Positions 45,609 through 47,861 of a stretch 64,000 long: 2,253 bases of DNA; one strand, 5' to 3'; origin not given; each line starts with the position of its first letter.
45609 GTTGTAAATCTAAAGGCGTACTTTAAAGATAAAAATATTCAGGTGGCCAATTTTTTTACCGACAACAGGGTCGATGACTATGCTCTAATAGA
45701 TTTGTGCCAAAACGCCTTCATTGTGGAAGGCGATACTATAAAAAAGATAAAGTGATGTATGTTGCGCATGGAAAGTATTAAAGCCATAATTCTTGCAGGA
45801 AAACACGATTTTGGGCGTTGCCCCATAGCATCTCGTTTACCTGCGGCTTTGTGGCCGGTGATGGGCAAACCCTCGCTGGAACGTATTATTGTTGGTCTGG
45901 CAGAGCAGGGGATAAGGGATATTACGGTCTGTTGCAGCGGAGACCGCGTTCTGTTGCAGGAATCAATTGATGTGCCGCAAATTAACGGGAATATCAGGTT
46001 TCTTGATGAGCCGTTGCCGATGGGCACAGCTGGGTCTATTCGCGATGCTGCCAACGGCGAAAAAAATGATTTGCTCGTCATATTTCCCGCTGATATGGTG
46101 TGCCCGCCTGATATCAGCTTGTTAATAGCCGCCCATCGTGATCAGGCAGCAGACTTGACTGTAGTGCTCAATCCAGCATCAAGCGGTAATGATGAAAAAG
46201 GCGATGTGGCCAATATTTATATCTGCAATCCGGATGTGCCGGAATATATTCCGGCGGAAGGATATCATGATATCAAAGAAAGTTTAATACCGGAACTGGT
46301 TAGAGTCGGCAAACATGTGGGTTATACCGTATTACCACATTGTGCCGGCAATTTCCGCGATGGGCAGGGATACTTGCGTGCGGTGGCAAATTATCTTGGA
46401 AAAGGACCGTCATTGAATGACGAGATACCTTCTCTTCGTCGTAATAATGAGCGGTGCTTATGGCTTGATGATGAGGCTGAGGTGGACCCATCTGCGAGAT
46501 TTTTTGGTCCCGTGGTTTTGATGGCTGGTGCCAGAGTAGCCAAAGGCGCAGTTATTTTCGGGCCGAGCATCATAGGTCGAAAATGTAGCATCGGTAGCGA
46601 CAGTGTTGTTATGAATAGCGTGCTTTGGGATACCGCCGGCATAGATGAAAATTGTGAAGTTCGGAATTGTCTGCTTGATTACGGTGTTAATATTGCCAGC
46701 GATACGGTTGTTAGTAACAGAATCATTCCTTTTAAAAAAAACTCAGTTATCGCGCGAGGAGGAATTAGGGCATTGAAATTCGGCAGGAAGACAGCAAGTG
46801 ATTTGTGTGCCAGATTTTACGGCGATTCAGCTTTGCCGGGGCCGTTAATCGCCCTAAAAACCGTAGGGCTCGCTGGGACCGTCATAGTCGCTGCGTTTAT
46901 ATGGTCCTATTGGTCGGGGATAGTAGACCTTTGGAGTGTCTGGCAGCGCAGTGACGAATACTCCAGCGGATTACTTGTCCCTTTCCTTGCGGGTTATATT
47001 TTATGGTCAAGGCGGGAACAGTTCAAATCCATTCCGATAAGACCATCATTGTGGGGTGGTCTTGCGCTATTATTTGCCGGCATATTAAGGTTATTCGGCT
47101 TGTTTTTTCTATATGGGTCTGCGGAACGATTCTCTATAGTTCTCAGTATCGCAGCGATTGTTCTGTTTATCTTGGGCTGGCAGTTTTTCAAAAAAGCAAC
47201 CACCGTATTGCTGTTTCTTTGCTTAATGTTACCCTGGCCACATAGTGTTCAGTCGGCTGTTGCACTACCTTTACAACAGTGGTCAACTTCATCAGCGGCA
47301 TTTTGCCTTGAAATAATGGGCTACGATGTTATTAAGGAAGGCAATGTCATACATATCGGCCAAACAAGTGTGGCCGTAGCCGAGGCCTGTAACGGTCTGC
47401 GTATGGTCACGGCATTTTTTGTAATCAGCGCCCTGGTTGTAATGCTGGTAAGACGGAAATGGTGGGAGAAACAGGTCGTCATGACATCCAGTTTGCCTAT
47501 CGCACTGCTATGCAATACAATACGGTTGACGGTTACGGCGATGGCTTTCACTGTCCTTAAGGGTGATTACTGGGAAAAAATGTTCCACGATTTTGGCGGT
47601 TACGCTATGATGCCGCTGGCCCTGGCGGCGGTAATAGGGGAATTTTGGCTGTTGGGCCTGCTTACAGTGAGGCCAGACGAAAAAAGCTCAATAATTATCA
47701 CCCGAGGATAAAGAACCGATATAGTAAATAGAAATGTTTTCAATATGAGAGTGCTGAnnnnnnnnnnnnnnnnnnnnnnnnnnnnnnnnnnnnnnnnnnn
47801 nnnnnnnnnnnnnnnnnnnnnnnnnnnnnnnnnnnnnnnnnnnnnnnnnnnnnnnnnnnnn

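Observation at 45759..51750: Both the exosortase and the priming sugar transferase carry N-terminal nucleotidyltransferase-like + left-handed beta-helix modules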

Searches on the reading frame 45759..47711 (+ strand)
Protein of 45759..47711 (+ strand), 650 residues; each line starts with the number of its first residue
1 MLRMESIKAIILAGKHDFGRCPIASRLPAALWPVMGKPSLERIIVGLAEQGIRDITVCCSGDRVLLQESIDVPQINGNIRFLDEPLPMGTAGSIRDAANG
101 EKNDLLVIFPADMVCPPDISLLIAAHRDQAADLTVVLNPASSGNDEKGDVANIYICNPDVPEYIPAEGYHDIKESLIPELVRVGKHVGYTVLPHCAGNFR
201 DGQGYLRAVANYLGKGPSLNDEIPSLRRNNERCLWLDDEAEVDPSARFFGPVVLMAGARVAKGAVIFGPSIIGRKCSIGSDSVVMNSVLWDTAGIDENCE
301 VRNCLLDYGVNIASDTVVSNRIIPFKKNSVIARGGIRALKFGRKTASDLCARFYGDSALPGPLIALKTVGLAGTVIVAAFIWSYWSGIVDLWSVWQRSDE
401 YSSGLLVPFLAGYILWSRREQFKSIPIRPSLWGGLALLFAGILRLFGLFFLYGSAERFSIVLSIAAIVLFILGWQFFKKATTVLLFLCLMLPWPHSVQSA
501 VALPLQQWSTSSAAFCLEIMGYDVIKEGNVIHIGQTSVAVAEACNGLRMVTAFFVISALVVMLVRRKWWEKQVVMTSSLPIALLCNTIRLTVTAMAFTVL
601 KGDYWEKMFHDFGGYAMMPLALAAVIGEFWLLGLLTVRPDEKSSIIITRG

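Call 3: search_protein_families(library=pfam, proteins=[window:45759-47711:+], max_evalue=0.1)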
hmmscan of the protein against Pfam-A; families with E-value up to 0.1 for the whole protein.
window:45759-47711:+ (650 aa): 7 families
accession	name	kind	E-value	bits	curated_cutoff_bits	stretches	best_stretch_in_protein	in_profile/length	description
PF09721.15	Exosortase_EpsH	-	9.2e-60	202.6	25.7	1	378-632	2-254/254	Transmembrane exosortase (Exosortase_EpsH)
PF25084.1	LbH_EIF2B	-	2.8e-13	50.2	54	1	237-323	7-92/105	EIF2B subunit epsilon LbH domain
PF00483.29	NTP_transferase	-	2.9e-08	34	21.2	1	8-139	1-137/245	Nucleotidyl transferase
PF24894.1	Hexapep_GlmU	-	2.6e-07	31.1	23.3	1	260-318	21-83/104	GlmU-like, C-terminal hexapeptide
PF12804.13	NTP_transf_3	-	2e-06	28.5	27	1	30-136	17-121/160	MobA-like NTP transferase domain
PF07959.18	Fucose_pyrophosphorylase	-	0.014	14.8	34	1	269-321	289-344/418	Fucose pyrophosphorylase domain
PF00132.30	Hexapep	-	0.024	14.8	27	1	252-284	2-34/36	Bacterial transferase hexapeptide (six repeats)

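Call 4: search_protein_families(library=ncbifam, proteins=[window:45759-47711:+], max_evalue=0.1)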
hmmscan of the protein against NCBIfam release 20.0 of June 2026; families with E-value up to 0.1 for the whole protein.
window:45759-47711:+ (650 aa): 47 families (the best 25 are shown)
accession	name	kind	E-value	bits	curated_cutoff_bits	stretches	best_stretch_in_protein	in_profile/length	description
TIGR04152.1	exosort_VPLPA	exception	6.1e-48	164.1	400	1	395-643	5-253/486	VPLPA-CTERM-specific exosortase XrtD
TIGR02602.1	8TM_EpsH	subfamily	1.3e-45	155.8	105.55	1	392-620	1-228/241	exosortase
NF038142.1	exosort_XrtW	exception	1e-44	152.7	425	1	372-596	4-229/494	exosortase W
TIGR03109.2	exosort_XrtA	exception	1.6e-43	149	208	1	375-627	5-254/261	exosortase A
NF035943.2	exosort_XrtV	exception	8.2e-27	94.1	313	1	377-627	9-261/270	exosortase V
NF052502.1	man1P_GTase_Rv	exception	1.2e-23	83.5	440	2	8-138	2-133/352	mannose-1-phosphate guanylyltransferase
TIGR03113.1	exosort_XrtB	exception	3.2e-21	76.1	275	1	379-627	7-259/268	exosortase B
NF033464.1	cyanoexo_CrtC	exception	8e-18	65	225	1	372-612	10-250/278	cyanoexosortase C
TIGR04151.1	exosort_VPDSG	exception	9.2e-18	64.7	300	1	371-634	30-298/306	VPDSG-CTERM-specific exosortase XrtC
TIGR03992.1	Arch_glmU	subfamily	5.8e-15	55.1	292.1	2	239-325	236-323/393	bifunctional sugar-1-phosphate nucleotidylyltransferase/acetyltransferase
TIGR04156.1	cyanoexo_CrtB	exception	1e-14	54.7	300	1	375-626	12-261/280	cyanoexosortase B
TIGR04178.1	exo_archaeo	signature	1.4e-14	54.1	23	1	538-632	1-95/97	exosortase/archaeosortase family protein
TIGR03763.1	cyanoexo_CrtA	exception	1.8e-12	47.3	150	1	404-605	35-232/260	cyanoexosortase A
TIGR04476.1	exosort_XrtN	exception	3.4e-11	42.9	200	1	442-592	59-211/406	exosortase N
NF033770.1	exosort_XrtT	exception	6.9e-10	38.1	250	1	388-625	16-260/472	exosortase T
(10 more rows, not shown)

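Call 6: find_homologous_proteins(query=window:45759-47711:+)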
Query window:45759-47711:+ (650 aa): 891 proteins with E <= 0.001 among 8000 candidates; the best 120 are listed.
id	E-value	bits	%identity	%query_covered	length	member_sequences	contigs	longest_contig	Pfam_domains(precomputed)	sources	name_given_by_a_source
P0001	0.0e+0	1318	100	89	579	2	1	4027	PF09721.16,PF25087.2,PF25084.2,PF24894.2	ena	-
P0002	0.0e+0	1236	84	100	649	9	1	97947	PF00483.30,PF09721.16,PF25087.2,PF25084.2,PF24894.2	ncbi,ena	ncbi:MAG: exosortase [Sedimentisphaerales bacterium]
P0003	0.0e+0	1232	83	99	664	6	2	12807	PF00483.30,PF09721.16,PF25087.2,PF25084.2,PF24894.2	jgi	jgi:exosortase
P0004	0.0e+0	1221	82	100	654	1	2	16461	PF00483.30,PF09721.16,PF00132.31,PF25087.2,PF25084.2,PF24894.2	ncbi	-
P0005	0.0e+0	1153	78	99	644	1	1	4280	PF00483.30,PF09721.16,PF25087.2,PF25084.2,PF24894.2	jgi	jgi:exosortase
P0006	0.0e+0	1130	77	99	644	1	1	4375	PF00483.30,PF09721.16,PF25087.2,PF25084.2,PF24894.2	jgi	jgi:exosortase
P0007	0.0e+0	1042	71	98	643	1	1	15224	PF00483.30,PF09721.16,PF25087.2,PF25084.2,PF24894.2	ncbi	-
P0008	6.2e-275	932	62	99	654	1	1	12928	PF00483.30,PF09721.16,PF25087.2,PF25084.2,PF24894.2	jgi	jgi:exosortase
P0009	2.9e-260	883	60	99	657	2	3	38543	PF00483.30,PF09721.16,PF25087.2,PF25084.2,PF24894.2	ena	-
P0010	3.8e-259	880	60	100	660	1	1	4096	PF00483.30,PF09721.16,PF25087.2,PF25084.2,PF24894.2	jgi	-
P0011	4.6e-259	879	60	99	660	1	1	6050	PF00483.30,PF09721.16,PF25087.2,PF25084.2,PF24894.2,PF12804.14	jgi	jgi:exosortase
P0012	2.9e-258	877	61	99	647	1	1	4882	PF00483.30,PF09721.16,PF00132.31,PF25087.2,PF25084.2,PF24894.2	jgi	jgi:exosortase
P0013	1.6e-256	871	59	100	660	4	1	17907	PF00483.30,PF09721.16,PF00132.31,PF25087.2,PF25084.2,PF24894.2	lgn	-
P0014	4.8e-256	869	61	99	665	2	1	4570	PF09721.16,PF25087.2,PF25084.2,PF24894.2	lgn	-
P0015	5.2e-256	869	60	100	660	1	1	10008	PF00483.30,PF09721.16,PF25087.2,PF25084.2,PF24894.2,PF12804.14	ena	-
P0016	1.0e-252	858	57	100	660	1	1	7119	PF00483.30,PF09721.16,PF00132.31,PF25087.2,PF25084.2,PF24894.2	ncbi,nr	ncbi:MAG: exosortase [Sedimentisphaerales bacterium]|nr:exosortase [Sedimentisphaerales bacterium]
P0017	4.1e-250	850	58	100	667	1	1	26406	PF00483.30,PF09721.16,PF00132.31,PF25087.2,PF25084.2,PF24894.2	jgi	jgi:exosortase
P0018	1.1e-249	848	56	100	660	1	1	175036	PF00483.30,PF09721.16,PF00132.31,PF25087.2,PF25084.2,PF24894.2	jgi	-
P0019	3.8e-249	847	58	100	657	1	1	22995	PF00483.30,PF09721.16,PF25087.2,PF25084.2,PF24894.2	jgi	jgi:exosortase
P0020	1.3e-248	845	57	100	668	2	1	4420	PF00483.30,PF09721.16,PF00132.31,PF25087.2,PF25084.2,PF24894.2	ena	-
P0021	3.1e-247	840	56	100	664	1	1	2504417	PF00483.30,PF09721.16,PF00132.31,PF25087.2,PF25084.2,PF24894.2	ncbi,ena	-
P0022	4.4e-247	840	57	100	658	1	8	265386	PF00483.30,PF09721.16,PF25087.2,PF25084.2,PF24894.2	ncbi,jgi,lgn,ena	ncbi:MAG: exosortase [Sedimentisphaerales bacterium]|jgi:exosortase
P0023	4.8e-247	840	57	100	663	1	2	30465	PF00483.30,PF09721.16,PF25087.2,PF25084.2,PF24894.2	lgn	-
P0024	9.0e-247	839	57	100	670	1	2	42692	PF00483.30,PF09721.16,PF00132.31,PF25087.2,PF25084.2,PF24894.2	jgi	-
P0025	9.6e-247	839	57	100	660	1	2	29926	PF00483.30,PF09721.16,PF00132.31,PF25087.2,PF25084.2,PF24894.2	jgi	jgi:exosortase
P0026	1.4e-246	838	57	99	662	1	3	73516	PF00483.30,PF09721.16,PF00132.31,PF25087.2,PF25084.2,PF24894.2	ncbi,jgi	-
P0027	1.8e-246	838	56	100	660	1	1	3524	PF00483.30,PF09721.16,PF00132.31,PF25087.2,PF25084.2,PF24894.2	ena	-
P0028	5.7e-246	836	57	99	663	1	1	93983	PF00483.30,PF09721.16,PF00132.31,PF25087.2,PF25084.2,PF24894.2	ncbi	-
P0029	4.2e-245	833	57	99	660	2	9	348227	PF09721.16,PF00132.31,PF25087.2,PF25084.2,PF24894.2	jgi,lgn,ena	jgi:exosortase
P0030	4.6e-245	833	58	100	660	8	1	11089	PF00483.30,PF09721.16,PF25087.2,PF25084.2,PF24894.2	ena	-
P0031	7.7e-245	832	58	100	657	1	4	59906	PF00483.30,PF09721.16,PF00132.31,PF25087.2,PF25084.2,PF24894.2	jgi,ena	-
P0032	8.1e-245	832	57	99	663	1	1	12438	PF00483.30,PF09721.16,PF00132.31,PF25087.2,PF25084.2,PF24894.2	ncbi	ncbi:MAG: exosortase [Sedimentisphaerales bacterium]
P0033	1.3e-244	832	58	99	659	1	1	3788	PF00483.30,PF09721.16,PF25087.2,PF25084.2,PF24894.2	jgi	jgi:exosortase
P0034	1.9e-244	831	56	99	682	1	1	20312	PF00483.30,PF09721.16,PF25087.2,PF25084.2,PF24894.2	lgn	-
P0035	2.0e-244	831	58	99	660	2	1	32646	PF00483.30,PF09721.16,PF25087.2,PF25084.2,PF24894.2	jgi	jgi:exosortase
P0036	2.9e-244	831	57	99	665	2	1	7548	PF00483.30,PF09721.16,PF00132.31,PF25087.2,PF25084.2,PF24894.2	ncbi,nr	ncbi:MAG TPA: exosortase, partial [Planctomycetes bacterium]|nr:exosortase [Planctomycetota bacteriu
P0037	4.0e-244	830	57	100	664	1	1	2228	PF09721.16,PF00132.31,PF25087.2,PF25084.2,PF24894.2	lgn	-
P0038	7.3e-244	829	55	100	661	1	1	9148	PF00483.30,PF09721.16,PF00132.31,PF25087.2,PF25084.2,PF24894.2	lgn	-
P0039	8.4e-244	829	57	100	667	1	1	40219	PF09721.16,PF00132.31,PF25087.2,PF25084.2,PF24894.2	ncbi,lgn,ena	-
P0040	9.3e-244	829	56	100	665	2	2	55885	PF00483.30,PF09721.16,PF00132.31,PF25087.2,PF25084.2,PF24894.2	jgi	-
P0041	1.6e-243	828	57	99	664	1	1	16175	PF09721.16,PF00132.31,PF25087.2,PF25084.2,PF24894.2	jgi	jgi:exosortase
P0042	2.1e-243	828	56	100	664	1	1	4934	PF00483.30,PF09721.16,PF00132.31,PF25087.2,PF25084.2,PF24894.2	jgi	-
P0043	2.2e-243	828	56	99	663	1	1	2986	PF00483.30,PF09721.16,PF00132.31,PF25087.2,PF25084.2,PF24894.2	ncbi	ncbi:UTP--glucose-1-phosphate uridylyltransferase [subsurface metagenome]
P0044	3.0e-243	827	56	100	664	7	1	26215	PF00483.30,PF09721.16,PF00132.31,PF25087.2,PF25084.2,PF24894.2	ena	-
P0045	7.0e-243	826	56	99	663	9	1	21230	PF00483.30,PF09721.16,PF00132.31,PF25087.2,PF25084.2,PF24894.2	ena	-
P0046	8.1e-243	826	56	99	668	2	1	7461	PF09721.16,PF00132.31,PF25087.2,PF25084.2,PF24894.2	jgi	-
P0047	9.9e-243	826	56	99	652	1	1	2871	PF00483.30,PF09721.16,PF00132.31,PF25087.2,PF25084.2,PF24894.2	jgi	-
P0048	9.9e-243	826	56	100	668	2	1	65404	PF00483.30,PF09721.16,PF00132.31,PF25087.2,PF25084.2,PF24894.2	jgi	-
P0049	1.3e-242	825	56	100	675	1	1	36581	PF09721.16,PF25087.2,PF25084.2,PF24894.2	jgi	jgi:exosortase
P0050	3.5e-242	824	55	100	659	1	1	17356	PF00483.30,PF09721.16,PF00132.31,PF25087.2,PF25084.2,PF24894.2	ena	-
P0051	4.5e-242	823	57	100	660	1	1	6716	PF00483.30,PF09721.16,PF00132.31,PF25087.2,PF25084.2,PF24894.2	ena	-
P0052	7.1e-242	823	56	99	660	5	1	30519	PF00483.30,PF09721.16,PF00132.31,PF25087.2,PF25084.2,PF24894.2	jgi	jgi:exosortase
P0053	2.2e-241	821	56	100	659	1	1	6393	PF00483.30,PF09721.16,PF00132.31,PF25087.2,PF25084.2,PF24894.2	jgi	jgi:exosortase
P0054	3.5e-241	820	57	99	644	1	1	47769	PF00483.30,PF09721.16,PF00132.31,PF25087.2,PF25084.2,PF24894.2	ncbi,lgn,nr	ncbi:MAG: exosortase [Sedimentisphaerales bacterium]|nr:exosortase [Sedimentisphaerales bacterium]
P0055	5.7e-241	820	59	99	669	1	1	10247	PF00483.30,PF09721.16,PF00132.31,PF25087.2,PF25084.2,PF24894.2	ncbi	-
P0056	6.7e-241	819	57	100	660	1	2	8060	PF00483.30,PF09721.16,PF25087.2,PF25084.2,PF24894.2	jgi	jgi:exosortase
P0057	8.6e-241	819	55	99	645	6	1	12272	PF00483.30,PF09721.16,PF00132.31,PF25087.2,PF25084.2,PF24894.2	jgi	jgi:exosortase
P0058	1.0e-240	819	56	100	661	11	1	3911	PF00483.30,PF09721.16,PF25087.2,PF25084.2,PF24894.2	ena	-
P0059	1.2e-240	819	56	99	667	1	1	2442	PF00483.30,PF09721.16,PF00132.31,PF25087.2,PF25084.2,PF24894.2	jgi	-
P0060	1.5e-240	818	57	100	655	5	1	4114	PF00483.30,PF09721.16,PF00132.31,PF25087.2,PF25084.2,PF24894.2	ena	-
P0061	4.4e-240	817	56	99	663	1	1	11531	PF00483.30,PF09721.16,PF00132.31,PF25087.2,PF25084.2,PF24894.2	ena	-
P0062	5.4e-240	816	57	100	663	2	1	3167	PF00483.30,PF09721.16,PF00132.31,PF25087.2,PF25084.2,PF24894.2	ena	-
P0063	5.5e-240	816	56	99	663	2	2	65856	PF00483.30,PF09721.16,PF00132.31,PF25087.2,PF25084.2,PF24894.2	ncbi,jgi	ncbi:MAG: exosortase [Planctomycetota bacterium]|jgi:exosortase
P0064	9.8e-240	816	56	99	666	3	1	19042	PF00483.30,PF09721.16,PF25087.2,PF25084.2,PF24894.2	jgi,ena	-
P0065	1.0e-239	816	55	99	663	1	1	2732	PF00483.30,PF09721.16,PF25087.2,PF25084.2,PF24894.2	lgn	-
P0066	1.7e-239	815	55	99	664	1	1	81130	PF00483.30,PF09721.16,PF00132.31,PF25087.2,PF25084.2,PF24894.2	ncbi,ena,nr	ncbi:MAG: exosortase [Planctomycetes bacterium]|nr:exosortase [Planctomycetota bacterium]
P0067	2.3e-239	814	56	100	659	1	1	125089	PF00483.30,PF09721.16,PF00132.31,PF25087.2,PF25084.2,PF24894.2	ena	-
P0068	2.4e-239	814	58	99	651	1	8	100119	PF00483.30,PF09721.16,PF00132.31,PF25087.2,PF25084.2,PF24894.2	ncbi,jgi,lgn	-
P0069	4.6e-239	813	56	100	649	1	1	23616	PF00483.30,PF09721.16,PF00132.31,PF25087.2,PF25084.2,PF24894.2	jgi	jgi:exosortase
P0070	5.0e-239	813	55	99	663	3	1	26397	PF00483.30,PF09721.16,PF00132.31,PF25087.2,PF25084.2,PF24894.2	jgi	-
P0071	8.6e-239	813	56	99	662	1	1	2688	PF09721.16,PF25087.2,PF25084.2,PF24894.2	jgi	-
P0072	9.8e-239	812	55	100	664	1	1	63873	PF00483.30,PF09721.16,PF00132.31,PF25087.2,PF25084.2,PF24894.2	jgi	jgi:exosortase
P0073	1.1e-238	812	54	100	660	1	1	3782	PF00483.30,PF09721.16,PF25087.2,PF25084.2,PF24894.2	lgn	-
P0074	1.4e-238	812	56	99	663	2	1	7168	PF00483.30,PF09721.16,PF00132.31,PF25087.2,PF25084.2,PF24894.2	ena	-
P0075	2.5e-238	811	55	100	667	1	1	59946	PF00483.30,PF09721.16,PF00132.31,PF25087.2,PF25084.2,PF24894.2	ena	-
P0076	4.1e-238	810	55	100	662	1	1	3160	PF00483.30,PF09721.16,PF00132.31,PF25087.2,PF25084.2,PF24894.2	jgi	jgi:exosortase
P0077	4.2e-238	810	56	100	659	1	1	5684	PF00483.30,PF09721.16,PF00132.31,PF25087.2,PF25084.2,PF24894.2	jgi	-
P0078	6.3e-238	810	55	100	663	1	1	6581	PF00483.30,PF09721.16,PF00132.31,PF25087.2,PF25084.2,PF24894.2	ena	-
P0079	6.8e-238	810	56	99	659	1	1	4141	PF00483.30,PF09721.16,PF00132.31,PF25087.2,PF25084.2,PF24894.2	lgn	-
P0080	6.9e-238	810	55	99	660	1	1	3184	PF00483.30,PF09721.16,PF00132.31,PF25087.2,PF25084.2,PF24894.2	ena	-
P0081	8.0e-238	809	55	100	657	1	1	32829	PF00483.30,PF09721.16,PF00132.31,PF25087.2,PF25084.2,PF24894.2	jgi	jgi:exosortase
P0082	1.3e-237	809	53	100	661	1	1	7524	PF00483.30,PF09721.16,PF00132.31,PF25087.2,PF25084.2,PF24894.2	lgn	-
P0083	1.5e-237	808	55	100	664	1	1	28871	PF00483.30,PF09721.16,PF00132.31,PF25087.2,PF25084.2,PF24894.2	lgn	-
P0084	1.6e-237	808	55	100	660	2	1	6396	PF09721.16,PF00132.31,PF25087.2,PF25084.2,PF24894.2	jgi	jgi:exosortase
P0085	1.7e-237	808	55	99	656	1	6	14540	PF00483.30,PF09721.16,PF00132.31,PF25087.2,PF25084.2,PF24894.2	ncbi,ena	-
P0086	2.8e-237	808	56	99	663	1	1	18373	PF00483.30,PF09721.16,PF25087.2,PF25084.2,PF24894.2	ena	-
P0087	3.1e-237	807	55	100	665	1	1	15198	PF00483.30,PF09721.16,PF00132.31,PF25087.2,PF25084.2,PF24894.2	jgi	-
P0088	3.8e-237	807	56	99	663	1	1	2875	PF00483.30,PF09721.16,PF00132.31,PF25087.2,PF25084.2,PF24894.2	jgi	jgi:exosortase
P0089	5.4e-237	807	54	100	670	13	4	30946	PF00483.30,PF09721.16,PF00132.31,PF25087.2,PF25084.2,PF24894.2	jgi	jgi:exosortase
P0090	8.0e-237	806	55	100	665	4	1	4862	PF00483.30,PF09721.16,PF00132.31,PF25087.2,PF25084.2,PF24894.2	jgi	jgi:exosortase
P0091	8.8e-237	806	55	100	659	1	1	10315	PF00483.30,PF09721.16,PF00132.31,PF25087.2,PF25084.2,PF24894.2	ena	-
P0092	1.6e-236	805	55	100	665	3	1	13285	PF00483.30,PF09721.16,PF00132.31,PF25087.2,PF25084.2,PF24894.2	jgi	-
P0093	2.2e-236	805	56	99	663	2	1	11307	PF00483.30,PF09721.16,PF00132.31,PF25087.2,PF25084.2,PF24894.2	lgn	-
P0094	2.7e-236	804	55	99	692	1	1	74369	PF00483.30,PF09721.16,PF00132.31,PF25087.2,PF25084.2,PF24894.2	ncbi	ncbi:MAG: exosortase [Planctomycetota bacterium]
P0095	2.8e-236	804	55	100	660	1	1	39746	PF00483.30,PF09721.16,PF00132.31,PF25087.2,PF25084.2,PF24894.2,PF12804.14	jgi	-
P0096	3.5e-236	804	56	100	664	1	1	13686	PF00483.30,PF09721.16,PF00132.31,PF25087.2,PF25084.2,PF24894.2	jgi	jgi:exosortase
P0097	4.5e-236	804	53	100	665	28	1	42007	PF00483.30,PF09721.16,PF00132.31,PF25087.2,PF25084.2,PF24894.2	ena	-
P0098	4.7e-236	803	54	99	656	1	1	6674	PF09721.16,PF00132.31,PF25087.2,PF25084.2,PF24894.2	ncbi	ncbi:MAG: exosortase [Sedimentisphaerales bacterium]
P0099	5.3e-236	803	55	100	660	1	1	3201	PF00483.30,PF09721.16,PF00132.31,PF25087.2,PF25084.2,PF24894.2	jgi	-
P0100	5.6e-236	803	55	100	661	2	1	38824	PF09721.16,PF00132.31,PF25087.2,PF25084.2,PF24894.2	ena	-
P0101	6.2e-236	803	54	100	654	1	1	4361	PF00483.30,PF09721.16,PF00132.31,PF07959.19,PF25087.2,PF25084.2,PF24894.2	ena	-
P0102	1.2e-235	802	55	100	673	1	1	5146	PF00483.30,PF09721.16,PF00132.31,PF25087.2,PF25084.2,PF24894.2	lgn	-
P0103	1.6e-235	802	56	99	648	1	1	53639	PF00483.30,PF09721.16,PF00132.31,PF25087.2,PF25084.2,PF24894.2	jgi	jgi:exosortase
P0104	2.0e-235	801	55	99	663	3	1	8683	PF00483.30,PF09721.16,PF00132.31,PF25087.2,PF25084.2,PF24894.2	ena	-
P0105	2.0e-235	801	55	100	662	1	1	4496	PF00483.30,PF09721.16,PF25084.2,PF24894.2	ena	-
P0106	2.4e-235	801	56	100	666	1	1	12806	PF00483.30,PF09721.16,PF00132.31,PF25087.2,PF25084.2,PF24894.2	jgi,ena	-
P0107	2.8e-235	801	53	100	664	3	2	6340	PF00483.30,PF09721.16,PF00132.31,PF25087.2,PF25084.2,PF24894.2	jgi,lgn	-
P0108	2.9e-235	801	54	100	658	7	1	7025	PF00483.30,PF09721.16,PF00132.31,PF25087.2,PF25084.2,PF24894.2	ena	-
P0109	3.6e-235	801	55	99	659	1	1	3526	PF00483.30,PF09721.16,PF00132.31,PF25087.2,PF25084.2,PF24894.2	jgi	jgi:exosortase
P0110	4.1e-235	800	55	100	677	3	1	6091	PF00483.30,PF09721.16,PF00132.31,PF25087.2,PF25084.2,PF24894.2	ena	-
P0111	6.0e-235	800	55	100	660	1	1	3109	PF00483.30,PF09721.16,PF00132.31,PF25087.2,PF25084.2,PF24894.2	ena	-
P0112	6.8e-235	800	55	100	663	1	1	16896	PF00483.30,PF09721.16,PF00132.31,PF25087.2,PF25084.2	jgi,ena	-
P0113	8.6e-235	799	55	100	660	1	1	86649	PF00483.30,PF09721.16,PF25087.2,PF25084.2,PF24894.2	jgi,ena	-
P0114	1.8e-234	798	55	99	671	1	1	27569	PF00483.30,PF09721.16,PF00132.31,PF25087.2,PF25084.2,PF24894.2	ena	-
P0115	1.9e-234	798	55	99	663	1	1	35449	PF00483.30,PF09721.16,PF00132.31,PF25087.2,PF25084.2,PF24894.2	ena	-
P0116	2.0e-234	798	55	99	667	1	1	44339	PF00483.30,PF09721.16,PF00132.31,PF25087.2,PF25084.2,PF24894.2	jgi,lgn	-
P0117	2.0e-234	798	57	96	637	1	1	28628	PF09721.16,PF00132.31,PF25087.2,PF25084.2,PF24894.2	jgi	-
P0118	2.1e-234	798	54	100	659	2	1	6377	PF00483.30,PF09721.16,PF00132.31,PF25087.2,PF25084.2,PF24894.2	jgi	jgi:exosortase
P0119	2.2e-234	798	54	99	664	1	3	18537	PF00483.30,PF09721.16,PF00132.31,PF25087.2,PF25084.2,PF24894.2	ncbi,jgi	ncbi:MAG: exosortase [Planctomycetota bacterium]|jgi:exosortase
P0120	3.2e-234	797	54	99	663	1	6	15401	PF00483.30,PF09721.16,PF00132.31,PF25087.2,PF25084.2,PF24894.2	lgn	-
